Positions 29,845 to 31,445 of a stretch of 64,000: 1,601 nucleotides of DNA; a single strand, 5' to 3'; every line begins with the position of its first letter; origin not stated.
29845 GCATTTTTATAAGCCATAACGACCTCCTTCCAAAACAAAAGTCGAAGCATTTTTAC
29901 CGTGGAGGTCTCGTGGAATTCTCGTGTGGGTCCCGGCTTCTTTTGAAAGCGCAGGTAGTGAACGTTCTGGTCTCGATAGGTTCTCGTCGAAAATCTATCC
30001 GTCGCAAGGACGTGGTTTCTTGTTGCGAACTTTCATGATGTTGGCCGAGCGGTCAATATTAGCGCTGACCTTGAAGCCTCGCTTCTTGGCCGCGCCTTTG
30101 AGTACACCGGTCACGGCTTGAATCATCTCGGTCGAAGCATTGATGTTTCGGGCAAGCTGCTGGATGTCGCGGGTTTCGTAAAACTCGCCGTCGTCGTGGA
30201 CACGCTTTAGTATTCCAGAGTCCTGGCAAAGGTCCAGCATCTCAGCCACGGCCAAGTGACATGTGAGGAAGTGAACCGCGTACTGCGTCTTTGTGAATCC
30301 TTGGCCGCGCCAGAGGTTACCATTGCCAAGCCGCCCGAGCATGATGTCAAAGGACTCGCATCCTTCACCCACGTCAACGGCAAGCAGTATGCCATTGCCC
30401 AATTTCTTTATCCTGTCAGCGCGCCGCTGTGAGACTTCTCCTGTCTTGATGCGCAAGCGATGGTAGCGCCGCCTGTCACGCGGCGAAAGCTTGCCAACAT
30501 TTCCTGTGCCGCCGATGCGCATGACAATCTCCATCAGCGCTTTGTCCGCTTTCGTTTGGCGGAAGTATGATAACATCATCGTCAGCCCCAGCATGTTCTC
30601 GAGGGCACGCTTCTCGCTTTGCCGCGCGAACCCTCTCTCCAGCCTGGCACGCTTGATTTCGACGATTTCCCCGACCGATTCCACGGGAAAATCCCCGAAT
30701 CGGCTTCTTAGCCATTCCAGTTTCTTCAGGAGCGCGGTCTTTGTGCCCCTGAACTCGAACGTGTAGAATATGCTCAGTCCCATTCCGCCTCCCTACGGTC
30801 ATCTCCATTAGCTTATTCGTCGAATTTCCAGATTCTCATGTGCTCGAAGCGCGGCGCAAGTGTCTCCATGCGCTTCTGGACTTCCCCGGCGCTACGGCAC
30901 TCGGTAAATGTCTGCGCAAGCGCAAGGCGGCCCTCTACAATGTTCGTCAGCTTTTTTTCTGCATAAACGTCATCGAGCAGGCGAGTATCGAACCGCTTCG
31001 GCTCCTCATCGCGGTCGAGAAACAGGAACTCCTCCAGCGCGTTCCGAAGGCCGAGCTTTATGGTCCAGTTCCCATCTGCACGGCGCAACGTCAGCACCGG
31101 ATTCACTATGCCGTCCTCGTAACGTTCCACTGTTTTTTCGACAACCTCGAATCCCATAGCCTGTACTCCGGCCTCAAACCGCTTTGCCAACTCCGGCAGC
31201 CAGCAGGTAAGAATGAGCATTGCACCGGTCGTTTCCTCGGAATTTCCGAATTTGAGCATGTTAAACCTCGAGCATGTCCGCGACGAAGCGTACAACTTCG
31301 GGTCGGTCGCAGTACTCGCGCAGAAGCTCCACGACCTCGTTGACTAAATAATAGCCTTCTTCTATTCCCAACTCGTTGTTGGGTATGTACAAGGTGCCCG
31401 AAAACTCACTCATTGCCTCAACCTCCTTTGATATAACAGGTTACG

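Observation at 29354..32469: Cassette of tandem Mor-like activators plus three unknown genes, possibly inserted into a lipoprotein gene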

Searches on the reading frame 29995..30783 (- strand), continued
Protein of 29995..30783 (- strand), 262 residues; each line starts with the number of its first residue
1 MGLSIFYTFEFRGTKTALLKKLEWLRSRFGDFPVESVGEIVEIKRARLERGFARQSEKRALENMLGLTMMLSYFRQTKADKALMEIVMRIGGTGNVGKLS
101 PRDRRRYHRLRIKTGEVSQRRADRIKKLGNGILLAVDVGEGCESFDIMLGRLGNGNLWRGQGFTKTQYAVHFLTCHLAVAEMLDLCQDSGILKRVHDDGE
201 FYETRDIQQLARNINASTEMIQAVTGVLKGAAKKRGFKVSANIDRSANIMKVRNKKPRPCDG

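Call 90: find_encoding_contigs(protein=P0022, flank=5000, max_places=2)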
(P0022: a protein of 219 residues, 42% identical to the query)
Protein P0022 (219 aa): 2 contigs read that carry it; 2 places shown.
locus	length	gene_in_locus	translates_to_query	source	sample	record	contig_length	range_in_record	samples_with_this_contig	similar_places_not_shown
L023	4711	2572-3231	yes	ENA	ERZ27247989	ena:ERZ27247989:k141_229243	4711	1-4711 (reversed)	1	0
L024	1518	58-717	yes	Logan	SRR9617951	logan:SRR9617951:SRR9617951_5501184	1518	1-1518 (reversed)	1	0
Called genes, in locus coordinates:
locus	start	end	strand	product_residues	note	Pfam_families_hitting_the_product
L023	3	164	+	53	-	?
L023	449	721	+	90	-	-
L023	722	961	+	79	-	-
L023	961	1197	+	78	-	-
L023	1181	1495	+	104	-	-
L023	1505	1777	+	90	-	-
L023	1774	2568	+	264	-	PF00239:Resolvase, PF07508:Recombinase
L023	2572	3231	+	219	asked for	-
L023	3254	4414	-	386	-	-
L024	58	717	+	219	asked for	-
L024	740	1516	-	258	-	?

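Call 91: find_encoding_contigs(protein=P0013, flank=5000, max_places=2)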
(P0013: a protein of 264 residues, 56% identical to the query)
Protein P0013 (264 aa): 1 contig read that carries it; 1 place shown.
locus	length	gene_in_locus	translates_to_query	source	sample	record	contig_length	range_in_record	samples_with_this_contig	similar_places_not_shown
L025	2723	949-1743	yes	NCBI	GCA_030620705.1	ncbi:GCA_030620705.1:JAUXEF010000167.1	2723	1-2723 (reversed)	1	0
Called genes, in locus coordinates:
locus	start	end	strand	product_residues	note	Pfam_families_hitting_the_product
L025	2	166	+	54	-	?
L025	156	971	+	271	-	PF00239:Resolvase, PF07508:Recombinase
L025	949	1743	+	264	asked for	-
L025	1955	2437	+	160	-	-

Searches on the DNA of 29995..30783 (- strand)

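Call 67: search_rna_families(sources=[L002, L009, L015, L005], threshold=gathering)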
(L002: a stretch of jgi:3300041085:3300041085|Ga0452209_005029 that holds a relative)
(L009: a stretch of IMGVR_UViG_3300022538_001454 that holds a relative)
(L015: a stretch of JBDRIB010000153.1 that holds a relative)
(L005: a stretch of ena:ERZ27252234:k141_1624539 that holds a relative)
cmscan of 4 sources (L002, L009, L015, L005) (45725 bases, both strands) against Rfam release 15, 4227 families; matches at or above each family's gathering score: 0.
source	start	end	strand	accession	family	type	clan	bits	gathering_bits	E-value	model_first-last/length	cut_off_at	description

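Call 68: search_rna_families(source=L002, start=4150, end=4620, threshold=evalue, max_evalue=1)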
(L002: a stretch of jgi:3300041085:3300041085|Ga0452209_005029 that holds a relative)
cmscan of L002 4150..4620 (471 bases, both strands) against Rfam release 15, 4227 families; matches with E-value up to 1: 0.
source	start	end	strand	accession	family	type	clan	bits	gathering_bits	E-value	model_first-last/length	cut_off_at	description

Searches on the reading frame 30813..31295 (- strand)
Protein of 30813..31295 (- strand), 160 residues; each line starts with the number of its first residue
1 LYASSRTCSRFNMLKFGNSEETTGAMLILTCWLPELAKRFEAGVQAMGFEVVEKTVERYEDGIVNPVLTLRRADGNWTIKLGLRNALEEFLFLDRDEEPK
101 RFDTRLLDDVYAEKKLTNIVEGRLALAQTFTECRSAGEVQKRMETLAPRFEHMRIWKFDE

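Call 3: search_protein_families(library=pfam, proteins=[window:30813-31295:-], max_evalue=1)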
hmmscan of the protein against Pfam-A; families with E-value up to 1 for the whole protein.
window:30813-31295:- (160 aa): 0 families

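Call 4: search_protein_families(library=ncbifam, proteins=[window:30813-31295:-], max_evalue=1)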
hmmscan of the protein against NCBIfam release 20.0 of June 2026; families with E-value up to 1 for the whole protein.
window:30813-31295:- (160 aa): 1 family
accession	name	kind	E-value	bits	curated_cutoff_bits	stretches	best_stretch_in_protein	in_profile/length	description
NF006453.0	PRK08808.1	equivalog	0.1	11.6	295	1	122-155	23-54/211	type II secretion system protein J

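Call 8: search_protein_families(library=phrogs, proteins=[window:30813-31295:-], max_evalue=0.1)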
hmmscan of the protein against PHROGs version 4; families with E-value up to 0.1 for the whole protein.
window:30813-31295:- (160 aa): 0 families

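Call 9: search_protein_families(library=padloc, proteins=[window:30813-31295:-], max_evalue=0.1)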
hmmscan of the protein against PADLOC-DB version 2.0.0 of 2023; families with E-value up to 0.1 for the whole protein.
window:30813-31295:- (160 aa): 0 families
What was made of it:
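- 30813..31259 (-): orf148: unknown function, conserved partner gene of the module. No family hit (calls 3, 4, 8, 9).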

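Call 83: predict_structure(protein=window:30813-31259:-)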
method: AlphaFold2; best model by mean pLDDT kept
length: 148 residues; sequences in the alignment: 1
mean_pLDDT: 50.9   pTM: 0.47
mean pLDDT of the five models: 50.9, 49.1, 46.6, 44.1, 43.9
residues with pLDDT >= 90: 0; 70-90: 13; 50-70: 67; < 50: 68
segments of 3 or more residues with pLDDT < 50: 1-20, 72-106, 136-148
pLDDT, mean of each block of 10 residues (from residue 1): 29 36 64 73 65 65 61 41 34 39 49 60 61 49 32
secondary structure, 60 per line:
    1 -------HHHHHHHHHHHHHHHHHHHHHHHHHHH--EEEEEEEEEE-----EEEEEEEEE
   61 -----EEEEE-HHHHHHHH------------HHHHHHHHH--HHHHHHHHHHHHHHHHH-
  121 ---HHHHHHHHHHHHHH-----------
elements in order: H8-34 E37-46 E52-60 E66-70 H72-79 H92-100 H103-119 H124-137
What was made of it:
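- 30813..31259 (-): The single-sequence AF2 model is unusable (pLDDT 51, call 83).
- Tried and rejected: The single-sequence AF2 model had pLDDT 51 (call 83), so I did not search with it.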
